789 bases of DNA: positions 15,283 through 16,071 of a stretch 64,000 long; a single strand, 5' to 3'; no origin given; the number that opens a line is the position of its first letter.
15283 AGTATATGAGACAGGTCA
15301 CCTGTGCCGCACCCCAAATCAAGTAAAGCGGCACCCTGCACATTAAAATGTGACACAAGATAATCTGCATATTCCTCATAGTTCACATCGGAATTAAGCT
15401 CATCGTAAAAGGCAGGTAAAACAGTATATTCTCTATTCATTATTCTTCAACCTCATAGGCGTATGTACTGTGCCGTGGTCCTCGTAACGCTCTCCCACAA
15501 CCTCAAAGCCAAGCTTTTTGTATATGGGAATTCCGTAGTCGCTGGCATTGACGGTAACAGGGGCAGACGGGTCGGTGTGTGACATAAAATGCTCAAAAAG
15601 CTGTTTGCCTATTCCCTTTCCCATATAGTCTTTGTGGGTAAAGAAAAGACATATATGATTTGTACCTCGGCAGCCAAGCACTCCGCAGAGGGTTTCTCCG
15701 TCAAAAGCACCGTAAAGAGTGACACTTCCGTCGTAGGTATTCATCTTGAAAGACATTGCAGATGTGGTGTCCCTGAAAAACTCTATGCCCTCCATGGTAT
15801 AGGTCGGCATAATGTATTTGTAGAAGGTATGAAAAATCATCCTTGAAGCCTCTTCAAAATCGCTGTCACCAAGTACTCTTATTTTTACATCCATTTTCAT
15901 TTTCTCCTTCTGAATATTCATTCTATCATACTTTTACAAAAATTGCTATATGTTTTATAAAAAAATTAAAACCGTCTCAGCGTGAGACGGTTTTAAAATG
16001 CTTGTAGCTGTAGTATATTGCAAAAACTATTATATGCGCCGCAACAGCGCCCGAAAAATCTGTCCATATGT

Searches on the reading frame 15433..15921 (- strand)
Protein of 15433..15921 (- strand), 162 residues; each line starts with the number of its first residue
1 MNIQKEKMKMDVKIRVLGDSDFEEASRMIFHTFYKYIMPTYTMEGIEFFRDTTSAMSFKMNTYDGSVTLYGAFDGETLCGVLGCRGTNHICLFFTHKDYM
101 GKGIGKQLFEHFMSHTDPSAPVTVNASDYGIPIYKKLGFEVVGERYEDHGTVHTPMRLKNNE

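Call 74: search_protein_families(library=pfam, proteins=[window:15433-15921:-], max_evalue=0.001)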
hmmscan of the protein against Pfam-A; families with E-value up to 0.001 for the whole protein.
window:15433-15921:- (162 aa): 4 families
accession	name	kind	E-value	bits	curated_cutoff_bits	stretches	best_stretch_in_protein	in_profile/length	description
PF13673.13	Acetyltransf_10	-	8.5e-29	100.6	23.6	1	38-159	2-127/128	Acetyltransferase (GNAT) domain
PF13508.13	Acetyltransf_7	-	1.3e-08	35.6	27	1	69-141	5-84/84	Acetyltransferase (GNAT) domain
PF00583.31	Acetyltransf_1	-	1.1e-05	26.1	20.7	1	52-117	19-89/116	Acetyltransferase (GNAT) family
PF13527.13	Acetyltransf_9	-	0.00039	20.8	25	0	87-141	72-126/127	Acetyltransferase (GNAT) domain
